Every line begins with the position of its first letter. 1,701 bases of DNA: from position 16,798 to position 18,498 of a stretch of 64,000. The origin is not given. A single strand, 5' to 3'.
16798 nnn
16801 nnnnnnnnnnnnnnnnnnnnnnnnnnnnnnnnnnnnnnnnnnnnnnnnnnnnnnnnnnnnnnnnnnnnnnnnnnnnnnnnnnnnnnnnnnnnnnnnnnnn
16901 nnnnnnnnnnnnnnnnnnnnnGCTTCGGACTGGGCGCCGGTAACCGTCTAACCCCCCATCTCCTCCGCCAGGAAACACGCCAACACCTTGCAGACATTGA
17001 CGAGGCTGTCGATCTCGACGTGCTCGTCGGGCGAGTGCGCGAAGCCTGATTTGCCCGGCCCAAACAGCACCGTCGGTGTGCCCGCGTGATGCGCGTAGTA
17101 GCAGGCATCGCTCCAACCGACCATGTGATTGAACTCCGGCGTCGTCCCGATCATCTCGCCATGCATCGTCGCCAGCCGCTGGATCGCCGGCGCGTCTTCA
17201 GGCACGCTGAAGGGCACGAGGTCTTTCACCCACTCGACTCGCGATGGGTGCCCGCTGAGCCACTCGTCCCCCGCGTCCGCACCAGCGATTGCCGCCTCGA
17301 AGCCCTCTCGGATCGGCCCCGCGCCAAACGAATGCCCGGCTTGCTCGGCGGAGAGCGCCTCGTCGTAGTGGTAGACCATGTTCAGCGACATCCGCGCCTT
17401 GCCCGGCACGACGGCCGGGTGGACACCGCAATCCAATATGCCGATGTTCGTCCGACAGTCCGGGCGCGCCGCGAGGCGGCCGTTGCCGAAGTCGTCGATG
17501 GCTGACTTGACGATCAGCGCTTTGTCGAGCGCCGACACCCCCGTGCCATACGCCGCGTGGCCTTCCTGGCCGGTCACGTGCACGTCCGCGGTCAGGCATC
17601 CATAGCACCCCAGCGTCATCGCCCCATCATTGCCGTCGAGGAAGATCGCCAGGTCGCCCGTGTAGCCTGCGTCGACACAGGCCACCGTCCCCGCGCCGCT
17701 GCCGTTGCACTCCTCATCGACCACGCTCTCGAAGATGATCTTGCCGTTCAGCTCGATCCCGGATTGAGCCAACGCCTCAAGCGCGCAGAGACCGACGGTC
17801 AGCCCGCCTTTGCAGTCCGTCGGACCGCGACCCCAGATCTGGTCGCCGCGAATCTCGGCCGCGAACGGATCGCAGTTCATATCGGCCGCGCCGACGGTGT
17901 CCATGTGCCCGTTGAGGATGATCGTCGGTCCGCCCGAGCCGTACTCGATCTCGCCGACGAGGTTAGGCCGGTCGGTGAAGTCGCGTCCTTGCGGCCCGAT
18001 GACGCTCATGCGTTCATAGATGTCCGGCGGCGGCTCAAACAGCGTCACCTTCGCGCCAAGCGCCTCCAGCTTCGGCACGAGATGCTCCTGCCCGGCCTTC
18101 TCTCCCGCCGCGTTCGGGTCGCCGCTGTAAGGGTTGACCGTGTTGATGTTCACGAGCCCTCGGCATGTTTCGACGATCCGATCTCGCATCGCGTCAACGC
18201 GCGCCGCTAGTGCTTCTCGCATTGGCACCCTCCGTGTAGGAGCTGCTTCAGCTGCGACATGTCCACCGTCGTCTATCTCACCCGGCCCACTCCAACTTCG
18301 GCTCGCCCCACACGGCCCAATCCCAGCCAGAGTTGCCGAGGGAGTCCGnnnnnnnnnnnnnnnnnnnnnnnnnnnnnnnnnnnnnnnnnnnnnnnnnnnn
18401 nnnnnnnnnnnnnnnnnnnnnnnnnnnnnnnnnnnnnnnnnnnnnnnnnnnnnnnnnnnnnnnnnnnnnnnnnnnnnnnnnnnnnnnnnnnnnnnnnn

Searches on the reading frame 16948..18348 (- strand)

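Call 27: search_protein_families(library=pfam, proteins=[window:16948-18348:-], max_evalue=0.001)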
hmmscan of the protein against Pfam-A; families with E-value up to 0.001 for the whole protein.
window:16948-18348:- (466 aa): 2 families
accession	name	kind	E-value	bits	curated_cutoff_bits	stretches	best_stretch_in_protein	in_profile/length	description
PF01546.33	Peptidase_M20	-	5.9e-31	108.4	24.6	1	144-461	1-205/206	Peptidase family M20/M25/M40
PF07687.19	M20_dimer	-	8.1e-06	26.2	21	1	250-324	5-80/107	Peptidase dimerisation domain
